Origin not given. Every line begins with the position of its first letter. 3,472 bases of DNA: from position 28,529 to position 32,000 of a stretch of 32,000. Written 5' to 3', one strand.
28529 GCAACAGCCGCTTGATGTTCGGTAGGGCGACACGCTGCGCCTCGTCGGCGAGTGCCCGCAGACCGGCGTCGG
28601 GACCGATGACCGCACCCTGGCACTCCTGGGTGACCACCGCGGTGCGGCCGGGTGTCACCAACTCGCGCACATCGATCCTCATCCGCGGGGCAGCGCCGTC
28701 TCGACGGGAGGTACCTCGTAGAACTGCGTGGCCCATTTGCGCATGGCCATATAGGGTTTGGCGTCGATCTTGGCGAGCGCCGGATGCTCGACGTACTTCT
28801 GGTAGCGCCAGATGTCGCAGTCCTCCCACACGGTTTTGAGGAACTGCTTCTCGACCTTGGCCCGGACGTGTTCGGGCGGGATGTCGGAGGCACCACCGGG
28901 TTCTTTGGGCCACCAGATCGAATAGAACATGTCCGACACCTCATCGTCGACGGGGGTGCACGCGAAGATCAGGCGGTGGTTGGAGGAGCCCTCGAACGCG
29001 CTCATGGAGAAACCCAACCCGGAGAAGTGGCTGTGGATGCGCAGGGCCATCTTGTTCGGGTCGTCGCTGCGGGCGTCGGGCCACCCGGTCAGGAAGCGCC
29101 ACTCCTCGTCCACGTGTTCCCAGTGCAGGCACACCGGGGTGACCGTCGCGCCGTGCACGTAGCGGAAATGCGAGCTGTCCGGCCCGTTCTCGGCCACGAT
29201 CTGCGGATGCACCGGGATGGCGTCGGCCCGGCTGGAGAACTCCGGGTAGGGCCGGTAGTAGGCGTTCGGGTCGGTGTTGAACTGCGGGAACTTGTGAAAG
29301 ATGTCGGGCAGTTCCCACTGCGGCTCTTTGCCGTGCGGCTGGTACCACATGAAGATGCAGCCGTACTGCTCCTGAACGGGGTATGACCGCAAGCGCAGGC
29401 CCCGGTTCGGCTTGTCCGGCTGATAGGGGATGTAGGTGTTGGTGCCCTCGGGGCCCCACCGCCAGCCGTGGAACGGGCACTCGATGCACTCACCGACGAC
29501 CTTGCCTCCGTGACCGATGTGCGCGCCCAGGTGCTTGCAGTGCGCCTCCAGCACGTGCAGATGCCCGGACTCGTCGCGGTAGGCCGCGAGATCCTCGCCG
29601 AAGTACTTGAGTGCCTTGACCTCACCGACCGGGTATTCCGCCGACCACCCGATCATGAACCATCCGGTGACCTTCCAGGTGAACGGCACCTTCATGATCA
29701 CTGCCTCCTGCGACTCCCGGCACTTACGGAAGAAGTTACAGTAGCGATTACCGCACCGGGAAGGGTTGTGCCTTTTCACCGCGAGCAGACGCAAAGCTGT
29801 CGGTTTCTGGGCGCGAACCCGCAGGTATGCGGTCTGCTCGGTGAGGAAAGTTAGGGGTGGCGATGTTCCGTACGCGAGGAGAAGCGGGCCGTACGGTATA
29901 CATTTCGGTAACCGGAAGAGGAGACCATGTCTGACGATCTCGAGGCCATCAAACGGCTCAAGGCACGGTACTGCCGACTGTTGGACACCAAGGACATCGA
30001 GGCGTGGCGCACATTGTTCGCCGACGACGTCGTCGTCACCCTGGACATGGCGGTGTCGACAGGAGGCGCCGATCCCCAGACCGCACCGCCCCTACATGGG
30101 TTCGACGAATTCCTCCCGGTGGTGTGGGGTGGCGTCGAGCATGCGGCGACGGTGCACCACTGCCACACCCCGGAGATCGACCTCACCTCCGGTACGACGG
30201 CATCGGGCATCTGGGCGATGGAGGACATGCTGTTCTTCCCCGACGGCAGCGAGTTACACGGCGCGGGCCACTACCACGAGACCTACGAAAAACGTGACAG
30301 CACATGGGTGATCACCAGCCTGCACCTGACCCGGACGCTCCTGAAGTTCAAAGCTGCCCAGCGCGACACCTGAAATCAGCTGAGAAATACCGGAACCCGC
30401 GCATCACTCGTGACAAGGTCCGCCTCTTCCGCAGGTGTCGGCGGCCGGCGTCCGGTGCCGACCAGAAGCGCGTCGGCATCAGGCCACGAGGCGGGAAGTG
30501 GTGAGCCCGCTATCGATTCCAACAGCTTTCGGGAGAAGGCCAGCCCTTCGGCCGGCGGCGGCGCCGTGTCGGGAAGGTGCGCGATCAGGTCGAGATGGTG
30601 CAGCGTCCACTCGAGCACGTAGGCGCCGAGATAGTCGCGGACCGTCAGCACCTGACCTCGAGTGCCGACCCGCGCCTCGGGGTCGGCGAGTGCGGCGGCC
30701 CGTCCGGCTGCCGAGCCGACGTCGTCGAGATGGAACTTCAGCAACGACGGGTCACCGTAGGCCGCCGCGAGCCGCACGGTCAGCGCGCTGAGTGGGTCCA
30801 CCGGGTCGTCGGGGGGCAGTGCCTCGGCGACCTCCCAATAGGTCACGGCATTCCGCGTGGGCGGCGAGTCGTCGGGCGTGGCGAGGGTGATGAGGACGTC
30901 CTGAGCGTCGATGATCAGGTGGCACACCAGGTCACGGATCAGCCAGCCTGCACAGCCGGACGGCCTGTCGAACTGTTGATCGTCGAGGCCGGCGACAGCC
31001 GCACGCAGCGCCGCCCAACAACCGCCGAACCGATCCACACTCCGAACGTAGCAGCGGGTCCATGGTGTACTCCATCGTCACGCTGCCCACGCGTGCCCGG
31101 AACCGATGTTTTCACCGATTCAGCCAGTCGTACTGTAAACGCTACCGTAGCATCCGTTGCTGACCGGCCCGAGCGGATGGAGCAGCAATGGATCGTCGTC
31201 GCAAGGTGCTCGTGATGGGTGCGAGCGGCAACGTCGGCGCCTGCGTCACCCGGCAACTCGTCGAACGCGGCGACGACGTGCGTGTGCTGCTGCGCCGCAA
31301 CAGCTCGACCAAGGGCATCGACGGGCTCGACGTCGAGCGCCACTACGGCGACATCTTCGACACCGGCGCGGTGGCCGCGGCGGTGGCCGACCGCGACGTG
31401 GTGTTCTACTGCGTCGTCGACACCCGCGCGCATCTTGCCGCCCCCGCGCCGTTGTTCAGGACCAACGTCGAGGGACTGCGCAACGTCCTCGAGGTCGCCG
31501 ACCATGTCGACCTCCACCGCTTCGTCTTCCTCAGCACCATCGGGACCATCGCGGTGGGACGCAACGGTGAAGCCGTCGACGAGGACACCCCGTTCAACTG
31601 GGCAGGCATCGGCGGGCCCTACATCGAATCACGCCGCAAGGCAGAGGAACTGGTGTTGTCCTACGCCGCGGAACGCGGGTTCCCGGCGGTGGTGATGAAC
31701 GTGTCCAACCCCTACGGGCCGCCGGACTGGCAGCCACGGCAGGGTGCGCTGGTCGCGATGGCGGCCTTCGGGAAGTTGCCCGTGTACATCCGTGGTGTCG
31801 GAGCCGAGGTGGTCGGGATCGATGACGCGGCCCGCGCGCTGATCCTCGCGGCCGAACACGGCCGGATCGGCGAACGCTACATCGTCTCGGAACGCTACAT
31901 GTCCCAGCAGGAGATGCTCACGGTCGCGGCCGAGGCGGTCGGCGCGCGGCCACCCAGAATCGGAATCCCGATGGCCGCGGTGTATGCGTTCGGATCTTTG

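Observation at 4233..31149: One AT-rich 19-bp palindrome in eight promoter regions: candidate operator of an uncharacterised TetR regulon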

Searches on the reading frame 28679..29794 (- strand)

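Call 8: search_protein_families(library=pfam, proteins=[window:28679-29794:-])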
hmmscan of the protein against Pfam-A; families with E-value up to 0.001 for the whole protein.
window:28679-29794:- (371 aa): 2 families
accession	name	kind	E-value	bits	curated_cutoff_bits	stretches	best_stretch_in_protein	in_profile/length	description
PF19298.5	KshA_C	-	5.9e-28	98.8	23.3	1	149-359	1-207/207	3-Ketosteroid 9alpha-hydroxylase C-terminal domain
PF00355.32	Rieske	-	2.2e-16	60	20.3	1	45-138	2-87/88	Rieske [2Fe-2S] domain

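Call 12: search_protein_families(library=ncbifam, proteins=[window:28679-29689:-])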
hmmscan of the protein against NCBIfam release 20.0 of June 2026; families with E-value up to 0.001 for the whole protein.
window:28679-29689:- (336 aa): 3 families
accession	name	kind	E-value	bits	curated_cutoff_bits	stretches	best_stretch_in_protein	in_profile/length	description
NF052579.1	BetMthstMoxSdmAMthl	equivalog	1.2e-15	57.3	600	1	10-174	18-174/351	4beta-methylsterol monooxygenase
NF042946.1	3PPDioc_HcaE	equivalog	9e-05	21.6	830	1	25-93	54-123/450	3-phenylpropionate/cinnamic acid dioxygenase subunit alpha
TIGR03228.1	anthran_1_2_A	equivalog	0.0004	19.2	671.9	1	34-83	64-113/438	anthranilate 1,2-dioxygenase large subunit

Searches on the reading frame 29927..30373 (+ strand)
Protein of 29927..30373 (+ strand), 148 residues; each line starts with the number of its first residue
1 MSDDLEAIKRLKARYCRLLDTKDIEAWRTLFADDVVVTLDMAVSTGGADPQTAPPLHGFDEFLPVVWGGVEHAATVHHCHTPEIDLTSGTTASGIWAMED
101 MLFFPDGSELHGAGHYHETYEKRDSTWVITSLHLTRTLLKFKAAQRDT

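Call 8: search_protein_families(library=pfam, proteins=[window:29927-30373:+])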
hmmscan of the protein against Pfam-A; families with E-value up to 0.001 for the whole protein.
window:29927-30373:+ (148 aa): 3 families
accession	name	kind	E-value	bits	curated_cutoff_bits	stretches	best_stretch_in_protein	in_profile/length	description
PF13577.12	SnoaL_4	-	2.9e-25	89.1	24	1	3-132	4-125/126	SnoaL-like domain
PF14534.12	DUF4440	-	6.8e-05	23.7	25.2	0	8-38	1-31/107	Domain of unknown function (DUF4440)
PF12680.13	SnoaL_2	-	7.5e-05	23.7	27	1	14-117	3-89/102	SnoaL-like domain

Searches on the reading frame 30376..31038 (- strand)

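Call 8: search_protein_families(library=pfam, proteins=[window:30376-31038:-])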
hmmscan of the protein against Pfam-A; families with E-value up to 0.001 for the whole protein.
window:30376-31038:- (220 aa): 1 family
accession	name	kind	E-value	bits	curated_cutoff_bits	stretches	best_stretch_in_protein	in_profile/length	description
PF11716.13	MDMPI_N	-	2.5e-25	90.2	24.2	1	7-151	4-139/140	Mycothiol maleylpyruvate isomerase N-terminal domain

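Call 12: search_protein_families(library=ncbifam, proteins=[window:30376-31038:-])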
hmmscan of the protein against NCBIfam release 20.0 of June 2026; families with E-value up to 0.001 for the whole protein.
window:30376-31038:- (220 aa): 2 families
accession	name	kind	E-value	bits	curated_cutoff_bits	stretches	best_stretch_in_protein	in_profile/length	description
TIGR03083.1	TIGR03083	domain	7.5e-11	42.7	50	1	8-173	6-149/202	maleylpyruvate isomerase family mycothiol-dependent enzyme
TIGR03086.1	TIGR03086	subfamily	2.6e-09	37.3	83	1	8-101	5-92/180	TIGR03086 family metal-binding protein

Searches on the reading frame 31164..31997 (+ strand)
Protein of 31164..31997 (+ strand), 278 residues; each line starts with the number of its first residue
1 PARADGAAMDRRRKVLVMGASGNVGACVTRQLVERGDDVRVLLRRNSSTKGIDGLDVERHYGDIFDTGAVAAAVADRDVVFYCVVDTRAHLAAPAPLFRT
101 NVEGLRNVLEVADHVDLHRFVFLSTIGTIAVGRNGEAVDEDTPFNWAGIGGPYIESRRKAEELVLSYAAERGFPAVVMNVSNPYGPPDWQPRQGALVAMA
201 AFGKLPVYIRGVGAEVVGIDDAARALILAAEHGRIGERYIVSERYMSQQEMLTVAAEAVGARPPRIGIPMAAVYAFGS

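Call 8: search_protein_families(library=pfam, proteins=[window:31164-31997:+])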
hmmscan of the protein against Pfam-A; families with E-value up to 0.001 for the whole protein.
window:31164-31997:+ (278 aa): 7 families
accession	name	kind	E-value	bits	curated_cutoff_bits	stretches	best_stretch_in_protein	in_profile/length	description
PF01370.27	Epimerase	-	1e-29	104.1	20.9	1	15-240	1-238/240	NAD dependent epimerase/dehydratase family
PF13460.12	NAD_binding_10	-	3.2e-16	60.2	27.2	1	19-164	1-131/184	NAD(P)H-binding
PF01073.25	3Beta_HSD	-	3.4e-15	56.2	22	1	16-166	1-159/280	3-beta hydroxysteroid dehydrogenase/isomerase family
PF16363.11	GDP_Man_Dehyd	-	2.5e-13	50.7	27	1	16-261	1-268/332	GDP-mannose 4,6 dehydratase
PF07993.18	NAD_binding_4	-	1.9e-09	37.5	20.1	1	96-195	107-215/258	Male sterility protein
PF05368.20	NmrA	-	9.9e-07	29.1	27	1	13-90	3-83/298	NmrA-like family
PF02719.21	Polysacc_synt_2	-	0.00017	21.3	20.2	1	15-125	1-128/293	Polysaccharide biosynthesis protein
